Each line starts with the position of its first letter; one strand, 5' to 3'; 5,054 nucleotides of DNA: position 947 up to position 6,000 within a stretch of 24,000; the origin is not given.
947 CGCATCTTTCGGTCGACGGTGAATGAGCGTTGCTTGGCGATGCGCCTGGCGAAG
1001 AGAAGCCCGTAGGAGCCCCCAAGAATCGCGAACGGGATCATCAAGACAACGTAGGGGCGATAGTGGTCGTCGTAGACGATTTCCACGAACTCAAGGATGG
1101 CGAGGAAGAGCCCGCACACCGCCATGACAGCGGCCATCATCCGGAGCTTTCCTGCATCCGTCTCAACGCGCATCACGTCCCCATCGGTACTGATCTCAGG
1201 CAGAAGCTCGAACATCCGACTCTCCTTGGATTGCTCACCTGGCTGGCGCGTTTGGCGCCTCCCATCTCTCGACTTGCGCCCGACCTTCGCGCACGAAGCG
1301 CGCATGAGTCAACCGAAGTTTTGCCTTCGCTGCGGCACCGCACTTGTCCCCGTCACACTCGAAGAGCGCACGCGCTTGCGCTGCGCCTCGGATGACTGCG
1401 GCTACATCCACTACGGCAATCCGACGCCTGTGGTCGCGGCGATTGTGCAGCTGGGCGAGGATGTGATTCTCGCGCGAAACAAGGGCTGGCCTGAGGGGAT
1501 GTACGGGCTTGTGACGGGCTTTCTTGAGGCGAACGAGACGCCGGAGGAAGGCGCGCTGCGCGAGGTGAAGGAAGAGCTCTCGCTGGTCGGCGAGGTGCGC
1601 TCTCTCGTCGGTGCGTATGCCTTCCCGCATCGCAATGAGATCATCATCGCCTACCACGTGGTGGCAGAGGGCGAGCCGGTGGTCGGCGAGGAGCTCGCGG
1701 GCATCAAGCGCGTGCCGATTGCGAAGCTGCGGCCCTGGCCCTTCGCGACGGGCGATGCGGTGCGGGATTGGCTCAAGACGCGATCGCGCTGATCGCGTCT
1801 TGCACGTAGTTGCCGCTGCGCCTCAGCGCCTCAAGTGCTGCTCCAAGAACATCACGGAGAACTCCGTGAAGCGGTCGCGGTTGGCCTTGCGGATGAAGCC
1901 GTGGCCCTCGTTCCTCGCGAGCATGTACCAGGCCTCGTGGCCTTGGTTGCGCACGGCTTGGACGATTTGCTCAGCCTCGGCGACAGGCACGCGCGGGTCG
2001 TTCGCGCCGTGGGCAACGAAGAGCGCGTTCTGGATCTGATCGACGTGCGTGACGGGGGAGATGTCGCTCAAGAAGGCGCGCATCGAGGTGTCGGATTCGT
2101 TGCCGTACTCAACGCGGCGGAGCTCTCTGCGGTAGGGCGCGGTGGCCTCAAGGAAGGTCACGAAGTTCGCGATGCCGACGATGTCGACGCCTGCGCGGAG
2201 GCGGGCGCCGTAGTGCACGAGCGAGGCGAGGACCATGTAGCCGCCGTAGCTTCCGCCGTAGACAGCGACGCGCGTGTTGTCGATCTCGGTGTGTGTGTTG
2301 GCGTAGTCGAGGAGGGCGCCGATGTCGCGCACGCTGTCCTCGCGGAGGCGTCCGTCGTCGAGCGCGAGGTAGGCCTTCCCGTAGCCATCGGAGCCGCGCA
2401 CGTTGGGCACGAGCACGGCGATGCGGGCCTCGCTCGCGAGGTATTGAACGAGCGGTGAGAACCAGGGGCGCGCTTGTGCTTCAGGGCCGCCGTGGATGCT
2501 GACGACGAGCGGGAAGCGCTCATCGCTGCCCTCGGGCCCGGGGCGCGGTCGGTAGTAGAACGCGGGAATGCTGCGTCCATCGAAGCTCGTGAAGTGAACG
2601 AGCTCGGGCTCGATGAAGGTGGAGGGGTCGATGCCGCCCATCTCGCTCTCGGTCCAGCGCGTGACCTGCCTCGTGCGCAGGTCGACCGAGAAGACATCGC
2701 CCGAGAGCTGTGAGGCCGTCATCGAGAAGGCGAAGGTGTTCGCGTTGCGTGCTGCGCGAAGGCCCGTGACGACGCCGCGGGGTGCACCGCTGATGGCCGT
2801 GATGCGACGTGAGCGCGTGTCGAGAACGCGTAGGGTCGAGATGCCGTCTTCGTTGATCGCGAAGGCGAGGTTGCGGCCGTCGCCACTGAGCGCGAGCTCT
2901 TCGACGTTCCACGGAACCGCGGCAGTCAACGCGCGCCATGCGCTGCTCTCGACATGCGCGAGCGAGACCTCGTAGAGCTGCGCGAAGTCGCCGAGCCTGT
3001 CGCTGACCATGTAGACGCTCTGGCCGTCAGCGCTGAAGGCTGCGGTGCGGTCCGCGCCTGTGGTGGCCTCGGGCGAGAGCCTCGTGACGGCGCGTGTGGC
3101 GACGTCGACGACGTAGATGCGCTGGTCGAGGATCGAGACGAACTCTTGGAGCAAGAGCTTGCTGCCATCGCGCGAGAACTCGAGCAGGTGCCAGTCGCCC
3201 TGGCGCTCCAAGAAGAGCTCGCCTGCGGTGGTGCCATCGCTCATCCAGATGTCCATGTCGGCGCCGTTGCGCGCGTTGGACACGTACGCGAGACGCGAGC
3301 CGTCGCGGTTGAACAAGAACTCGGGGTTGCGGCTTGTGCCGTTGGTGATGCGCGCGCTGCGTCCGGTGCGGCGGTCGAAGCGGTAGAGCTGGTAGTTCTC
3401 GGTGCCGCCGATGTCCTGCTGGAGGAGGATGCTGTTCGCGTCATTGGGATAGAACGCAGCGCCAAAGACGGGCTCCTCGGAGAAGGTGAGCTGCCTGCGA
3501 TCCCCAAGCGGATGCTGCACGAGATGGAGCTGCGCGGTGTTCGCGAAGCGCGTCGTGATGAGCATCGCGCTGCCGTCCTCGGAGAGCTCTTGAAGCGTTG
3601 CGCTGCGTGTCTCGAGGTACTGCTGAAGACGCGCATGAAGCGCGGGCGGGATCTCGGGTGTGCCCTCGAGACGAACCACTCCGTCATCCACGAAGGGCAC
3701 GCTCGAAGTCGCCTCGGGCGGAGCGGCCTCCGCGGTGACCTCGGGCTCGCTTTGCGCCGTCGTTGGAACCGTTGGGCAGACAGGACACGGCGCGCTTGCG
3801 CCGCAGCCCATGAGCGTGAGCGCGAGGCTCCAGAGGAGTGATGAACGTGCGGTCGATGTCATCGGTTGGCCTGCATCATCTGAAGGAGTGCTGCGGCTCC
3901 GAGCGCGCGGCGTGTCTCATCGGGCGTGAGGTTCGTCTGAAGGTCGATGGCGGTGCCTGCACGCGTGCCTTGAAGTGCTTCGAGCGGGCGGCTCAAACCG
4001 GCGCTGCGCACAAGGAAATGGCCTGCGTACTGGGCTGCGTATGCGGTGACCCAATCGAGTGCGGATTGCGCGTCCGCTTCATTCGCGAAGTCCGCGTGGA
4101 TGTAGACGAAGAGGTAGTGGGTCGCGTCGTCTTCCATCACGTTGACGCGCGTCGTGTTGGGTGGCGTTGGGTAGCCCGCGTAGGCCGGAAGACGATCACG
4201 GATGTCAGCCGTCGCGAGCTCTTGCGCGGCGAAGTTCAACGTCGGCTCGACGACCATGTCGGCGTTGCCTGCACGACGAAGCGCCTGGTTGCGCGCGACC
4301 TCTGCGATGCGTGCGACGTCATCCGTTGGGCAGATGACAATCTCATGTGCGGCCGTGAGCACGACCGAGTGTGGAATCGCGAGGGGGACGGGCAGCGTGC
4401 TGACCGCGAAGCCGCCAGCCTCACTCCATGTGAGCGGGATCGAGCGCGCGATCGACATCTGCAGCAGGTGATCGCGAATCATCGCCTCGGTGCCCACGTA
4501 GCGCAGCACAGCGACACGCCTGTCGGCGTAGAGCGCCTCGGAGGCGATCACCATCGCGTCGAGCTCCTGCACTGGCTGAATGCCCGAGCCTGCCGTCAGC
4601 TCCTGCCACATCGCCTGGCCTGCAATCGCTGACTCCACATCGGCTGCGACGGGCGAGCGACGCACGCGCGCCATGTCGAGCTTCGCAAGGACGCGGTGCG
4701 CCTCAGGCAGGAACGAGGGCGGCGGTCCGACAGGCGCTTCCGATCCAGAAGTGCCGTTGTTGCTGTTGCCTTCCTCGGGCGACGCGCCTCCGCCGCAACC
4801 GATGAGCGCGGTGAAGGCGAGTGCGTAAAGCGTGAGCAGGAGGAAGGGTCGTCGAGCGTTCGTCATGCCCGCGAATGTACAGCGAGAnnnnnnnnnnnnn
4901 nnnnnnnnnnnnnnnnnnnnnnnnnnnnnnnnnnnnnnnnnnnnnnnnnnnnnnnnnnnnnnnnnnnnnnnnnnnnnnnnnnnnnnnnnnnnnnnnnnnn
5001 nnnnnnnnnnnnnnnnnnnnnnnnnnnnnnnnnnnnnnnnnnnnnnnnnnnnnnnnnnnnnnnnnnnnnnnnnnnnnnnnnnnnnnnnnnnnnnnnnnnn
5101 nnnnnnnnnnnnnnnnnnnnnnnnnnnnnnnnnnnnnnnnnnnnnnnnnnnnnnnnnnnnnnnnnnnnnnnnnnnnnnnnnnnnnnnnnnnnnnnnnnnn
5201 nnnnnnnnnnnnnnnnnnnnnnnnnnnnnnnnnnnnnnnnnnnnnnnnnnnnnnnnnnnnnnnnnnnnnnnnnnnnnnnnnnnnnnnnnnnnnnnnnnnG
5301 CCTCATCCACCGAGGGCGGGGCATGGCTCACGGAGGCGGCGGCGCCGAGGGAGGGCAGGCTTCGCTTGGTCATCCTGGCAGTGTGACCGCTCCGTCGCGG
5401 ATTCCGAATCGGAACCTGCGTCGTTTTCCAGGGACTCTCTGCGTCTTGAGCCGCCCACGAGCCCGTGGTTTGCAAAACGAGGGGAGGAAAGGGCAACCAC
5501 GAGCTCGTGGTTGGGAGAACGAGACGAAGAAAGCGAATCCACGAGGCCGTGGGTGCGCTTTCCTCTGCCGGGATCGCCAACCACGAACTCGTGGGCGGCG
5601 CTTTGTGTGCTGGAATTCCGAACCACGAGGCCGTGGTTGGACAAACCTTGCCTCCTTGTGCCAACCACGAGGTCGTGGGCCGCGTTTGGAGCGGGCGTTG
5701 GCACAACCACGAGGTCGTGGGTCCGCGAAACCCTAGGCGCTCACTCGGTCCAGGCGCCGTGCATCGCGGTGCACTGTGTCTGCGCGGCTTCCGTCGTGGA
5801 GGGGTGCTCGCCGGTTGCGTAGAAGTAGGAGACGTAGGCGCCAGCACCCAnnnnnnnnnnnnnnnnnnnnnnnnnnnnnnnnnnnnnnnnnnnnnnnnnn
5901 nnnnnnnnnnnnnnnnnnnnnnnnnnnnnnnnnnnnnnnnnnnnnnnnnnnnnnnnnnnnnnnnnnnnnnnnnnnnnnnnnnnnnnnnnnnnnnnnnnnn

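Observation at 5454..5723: Seven operator-like inverted repeats locked to an exact 42-bp period in an intergenic gap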

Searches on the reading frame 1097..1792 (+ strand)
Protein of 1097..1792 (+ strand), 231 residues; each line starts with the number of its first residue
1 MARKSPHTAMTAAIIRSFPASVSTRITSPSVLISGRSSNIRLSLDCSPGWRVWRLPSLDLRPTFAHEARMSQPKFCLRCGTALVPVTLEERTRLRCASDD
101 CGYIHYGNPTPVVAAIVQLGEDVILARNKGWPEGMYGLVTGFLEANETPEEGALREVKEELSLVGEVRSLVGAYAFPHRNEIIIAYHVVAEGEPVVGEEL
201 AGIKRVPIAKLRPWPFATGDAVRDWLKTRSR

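Call 94: search_protein_families(library=pfam, proteins=[window:1097-1792:+], max_evalue=0.001)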
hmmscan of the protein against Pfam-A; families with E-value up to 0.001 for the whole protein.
window:1097-1792:+ (231 aa): 2 families
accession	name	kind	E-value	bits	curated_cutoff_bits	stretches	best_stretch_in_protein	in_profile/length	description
PF00293.34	NUDIX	-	1.6e-13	51.2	21.1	1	111-219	4-126/134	NUDIX domain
PF14803.11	Zn_ribbon_Nudix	-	7.4e-06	26.2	25.6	1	74-106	1-33/34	Nudix N-terminal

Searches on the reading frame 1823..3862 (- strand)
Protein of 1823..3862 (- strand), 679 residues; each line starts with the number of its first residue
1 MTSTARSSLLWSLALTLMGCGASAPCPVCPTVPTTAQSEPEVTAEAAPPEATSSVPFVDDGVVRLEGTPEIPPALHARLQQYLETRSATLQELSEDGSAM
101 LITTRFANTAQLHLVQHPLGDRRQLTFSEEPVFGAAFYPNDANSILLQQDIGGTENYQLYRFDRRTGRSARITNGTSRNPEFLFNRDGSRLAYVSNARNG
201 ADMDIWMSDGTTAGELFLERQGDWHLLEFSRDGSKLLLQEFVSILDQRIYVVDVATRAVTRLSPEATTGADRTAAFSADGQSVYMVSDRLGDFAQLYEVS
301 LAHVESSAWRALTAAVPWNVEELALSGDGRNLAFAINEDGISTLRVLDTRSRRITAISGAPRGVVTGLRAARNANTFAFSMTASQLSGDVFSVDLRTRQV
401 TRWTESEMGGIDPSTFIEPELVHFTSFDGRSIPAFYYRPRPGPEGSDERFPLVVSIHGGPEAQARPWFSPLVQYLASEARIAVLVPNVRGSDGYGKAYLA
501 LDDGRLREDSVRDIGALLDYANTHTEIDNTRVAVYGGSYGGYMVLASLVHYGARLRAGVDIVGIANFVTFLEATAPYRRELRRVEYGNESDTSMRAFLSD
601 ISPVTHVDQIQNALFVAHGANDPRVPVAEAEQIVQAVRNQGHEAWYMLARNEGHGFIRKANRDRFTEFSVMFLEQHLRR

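Call 9: search_protein_families(library=pfam, proteins=[window:1823-3862:-], max_evalue=0.01)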
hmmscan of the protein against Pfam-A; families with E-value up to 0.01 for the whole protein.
window:1823-3862:- (679 aa): 10 families
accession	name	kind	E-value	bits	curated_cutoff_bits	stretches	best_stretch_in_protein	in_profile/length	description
PF00326.27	Peptidase_S9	-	1.5e-36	126.4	22.6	1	467-677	2-210/213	Prolyl oligopeptidase family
PF20434.5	BD-FAE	-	4.9e-09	36.4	26.8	1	520-635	76-213/215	BD-FAE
PF07676.18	PD40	-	9.4e-09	35.5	20.9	0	267-290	7-30/38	WD40-like Beta Propeller Repeat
PF12697.13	Abhydrolase_6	-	3.1e-07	31.7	26.3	1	453-602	1-135/217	Alpha/beta hydrolase family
PF01738.24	DLH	-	1.6e-06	28.3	21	1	501-662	69-194/217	Dienelactone hydrolase family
PF02129.25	Peptidase_S15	-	2.6e-06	27.8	23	0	500-567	72-132/262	X-Pro dipeptidyl-peptidase (S15 family)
PF00561.26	Abhydrolase_1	-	5.9e-06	26.6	25.8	1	451-559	1-98/245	alpha/beta hydrolase fold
PF05448.18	AXE1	-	4.1e-05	23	21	1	422-546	59-192/321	Acetyl xylan esterase (AXE1)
PF12146.15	Hydrolase_4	-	0.0033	17.2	27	0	506-557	54-103/239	Serine aminopeptidase, S33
PF07859.19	Abhydrolase_3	-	0.0043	17.3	25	0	513-657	51-209/210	alpha/beta hydrolase fold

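Call 42: find_encoding_contigs(protein=window:1823-3862:-, flank=10000, max_places=4)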
Protein window:1823-3862:- (679 aa): 1 contig read that carries it; 1 place shown.
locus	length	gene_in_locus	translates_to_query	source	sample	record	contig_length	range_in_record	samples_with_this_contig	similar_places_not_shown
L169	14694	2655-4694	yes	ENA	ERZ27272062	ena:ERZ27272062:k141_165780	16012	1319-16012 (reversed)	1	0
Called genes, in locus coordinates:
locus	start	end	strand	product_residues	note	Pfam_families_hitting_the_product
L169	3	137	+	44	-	?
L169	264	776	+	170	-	-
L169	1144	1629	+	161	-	-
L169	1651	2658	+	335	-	-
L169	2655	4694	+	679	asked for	PF00561:Abhydrolase_1 (faint), PF26549:Tricorn_N (faint), PF07676:PD40 (faint), PF26550:Tricorn_2nd (faint), PF00326:Peptidase_S9, PF12697:Abhydrolase_6 (weak), PF01738:DLH (weak), PF20434:BD-FAE (weak), +1 more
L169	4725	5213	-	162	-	PF14803:Zn_ribbon_Nudix (weak), PF00293:NUDIX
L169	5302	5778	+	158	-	-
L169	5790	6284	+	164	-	-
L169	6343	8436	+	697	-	PF00027:cNMP_binding, PF00485:PRK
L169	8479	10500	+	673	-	-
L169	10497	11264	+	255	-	PF13679:Methyltransf_32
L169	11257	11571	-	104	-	PF09650:PHA_gran_rgn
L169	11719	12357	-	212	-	PF13083:KH_KhpA-B, PF01424:R3H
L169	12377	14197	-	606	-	PF14849:YidC_periplas, PF02096:60KD_IMP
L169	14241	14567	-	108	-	PF01809:YidD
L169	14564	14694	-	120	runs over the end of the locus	PF00825:Ribonuclease_P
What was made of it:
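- The window locus lies ~13.5 kb from jag-yidC-yidD-rnpA, which is origin-proximal (call 42).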

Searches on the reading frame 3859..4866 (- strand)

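Call 9: search_protein_families(library=pfam, proteins=[window:3859-4866:-], max_evalue=0.01)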
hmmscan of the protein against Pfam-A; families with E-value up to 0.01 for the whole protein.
window:3859-4866:- (335 aa): 0 families

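Call 75: search_protein_families(library=padloc, proteins=[window:3859-4866:-], max_evalue=1)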
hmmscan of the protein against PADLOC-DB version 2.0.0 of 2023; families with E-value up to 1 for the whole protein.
window:3859-4866:- (335 aa): 0 families

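Call 76: search_protein_families(library=ncbifam, proteins=[window:3859-4866:-], max_evalue=1)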
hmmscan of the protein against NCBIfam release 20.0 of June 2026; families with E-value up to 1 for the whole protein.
window:3859-4866:- (335 aa): 2 families
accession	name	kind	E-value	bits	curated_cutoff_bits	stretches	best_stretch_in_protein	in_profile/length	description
NF058595.1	invert_tail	domain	0.001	19.4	37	1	5-40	53-87/113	lipo-invert putative C-terminal anchoring domain-containing protein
TIGR01659.1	sex-lethal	subfamily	0.0085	15.8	486.2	1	221-272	118-168/346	sex-lethal family splicing factor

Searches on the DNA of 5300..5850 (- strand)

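Call 48: search_rna_families(source=window, start=5300, end=5850, threshold=evalue, max_evalue=10)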
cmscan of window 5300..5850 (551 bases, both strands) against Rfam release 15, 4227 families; matches with E-value up to 10: 12.
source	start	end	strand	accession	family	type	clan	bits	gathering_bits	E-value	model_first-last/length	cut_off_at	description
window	5497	5593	-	RF04248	MIR7486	Gene; miRNA;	-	32.6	67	0.00073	1-87/87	no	MIR7486 microRNA precursor family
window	5498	5594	+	RF04248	MIR7486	Gene; miRNA;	-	26.4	67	0.023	1-87/87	no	MIR7486 microRNA precursor family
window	5496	5595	-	RF03828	MIR831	Gene; miRNA;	-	19.5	100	0.17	1-181/181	no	MIR831 microRNA precursor family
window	5557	5635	+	RF04311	dauA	Cis-reg;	-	18.3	45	2.6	1-88/88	no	dauA ncRNA motif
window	5529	5562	-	RF01667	rox1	Cis-reg;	-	16.8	58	1.4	12-48/59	no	Drosophila rox1 ncRNA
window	5483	5565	-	RF04083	MIR528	Gene; miRNA;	-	16.6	62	1.3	1-89/89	no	MIR528 microRNA precursor family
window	5569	5646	-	RF00102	VA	Gene;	-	16.3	62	4.4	1-159/159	no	VA RNA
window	5611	5689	+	RF00793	mir-497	Gene; miRNA;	-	16.2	62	2.4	1-85/85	no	mir-497 microRNA precursor family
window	5649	5677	+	RF01940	hvt-mir-H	Gene; miRNA;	-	14.1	96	5.5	1-64/64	no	hvt-mir-H9 microRNA precursor family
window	5455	5509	-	RF04168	MIR839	Gene; miRNA;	-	12.7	200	7.3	1-267/267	no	MIR839 microRNA precursor family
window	5572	5692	-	RF01670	P17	Gene; sRNA;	-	10.7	45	2.8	1-282/282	no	Pseudomonas sRNA P17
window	5667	5850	+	RF00126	ryfA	Gene; sRNA;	-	10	80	4.7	1-143/296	3'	ryfA RNA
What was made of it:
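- On Rfam RNA families: The best sub-threshold hit is a miRNA-precursor-like hairpin at 32.6 bits, against a gathering score of 67 (call 48).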

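Call 80: search_dna_similar(query=window:5440-5740:-, collection=plasmids, mode=distant, max_evalue=0.01, max_rows=15)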
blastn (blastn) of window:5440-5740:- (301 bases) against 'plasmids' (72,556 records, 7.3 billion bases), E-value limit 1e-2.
No match.
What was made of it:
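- Closest known: sopC centromere of plasmid F. Different: No sequence similarity to plasmids (call 80).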

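Call 81: search_dna_similar(query=window:5440-5740:-, collection=phages, mode=distant, max_evalue=0.01, max_rows=15)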
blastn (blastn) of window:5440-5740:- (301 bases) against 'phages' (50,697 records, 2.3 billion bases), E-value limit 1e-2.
No match.
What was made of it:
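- There is no similarity to any plasmid or phage record (calls 80-81).
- Tried and rejected: No match (calls 80-81).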

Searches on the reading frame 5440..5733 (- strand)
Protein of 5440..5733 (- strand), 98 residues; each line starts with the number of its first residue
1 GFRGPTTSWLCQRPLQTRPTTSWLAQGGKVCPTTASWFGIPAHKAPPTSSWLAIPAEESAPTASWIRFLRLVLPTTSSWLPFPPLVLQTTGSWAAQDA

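Call 57: search_protein_representatives(alignment_id=A1)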
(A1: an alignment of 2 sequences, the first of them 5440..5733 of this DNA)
Query: 2 sequences, 98 profile positions. Proteins with E-value up to 0.001 (for the whole library): 13; up to 1e-10: 3; up to 1e-30: 0. The best 13 are listed.
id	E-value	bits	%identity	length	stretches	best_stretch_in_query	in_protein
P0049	5.6e-23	97.1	-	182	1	3-97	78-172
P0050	2.6e-12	62.8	-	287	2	4-79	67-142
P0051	9.3e-11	57.9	-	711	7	22-56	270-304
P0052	8.4e-06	42.0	-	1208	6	5-91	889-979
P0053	1.5e-05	41.1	-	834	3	10-95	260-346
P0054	2.5e-05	40.5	-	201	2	31-94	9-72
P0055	5.6e-05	39.3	-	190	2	6-94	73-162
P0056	1.8e-04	37.7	-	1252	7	5-94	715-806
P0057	2.5e-04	37.3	-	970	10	19-51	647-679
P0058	2.7e-04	37.2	-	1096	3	6-95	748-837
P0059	3.1e-04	36.9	-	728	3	7-77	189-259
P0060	3.8e-04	36.6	-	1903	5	16-91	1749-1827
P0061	9.1e-04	35.4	-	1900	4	18-81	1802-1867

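Call 59: find_encoding_contigs(protein=P0049, flank=10000, max_places=6)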
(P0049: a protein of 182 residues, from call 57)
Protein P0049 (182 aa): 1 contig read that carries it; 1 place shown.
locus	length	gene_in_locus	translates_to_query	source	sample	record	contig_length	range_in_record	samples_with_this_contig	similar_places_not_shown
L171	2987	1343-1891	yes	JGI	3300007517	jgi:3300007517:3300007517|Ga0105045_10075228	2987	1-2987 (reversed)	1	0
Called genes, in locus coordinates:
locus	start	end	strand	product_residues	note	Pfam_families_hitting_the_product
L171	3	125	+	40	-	?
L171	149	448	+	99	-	-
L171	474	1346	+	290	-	-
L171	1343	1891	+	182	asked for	-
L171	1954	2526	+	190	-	PF05685:Uma2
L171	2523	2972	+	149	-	-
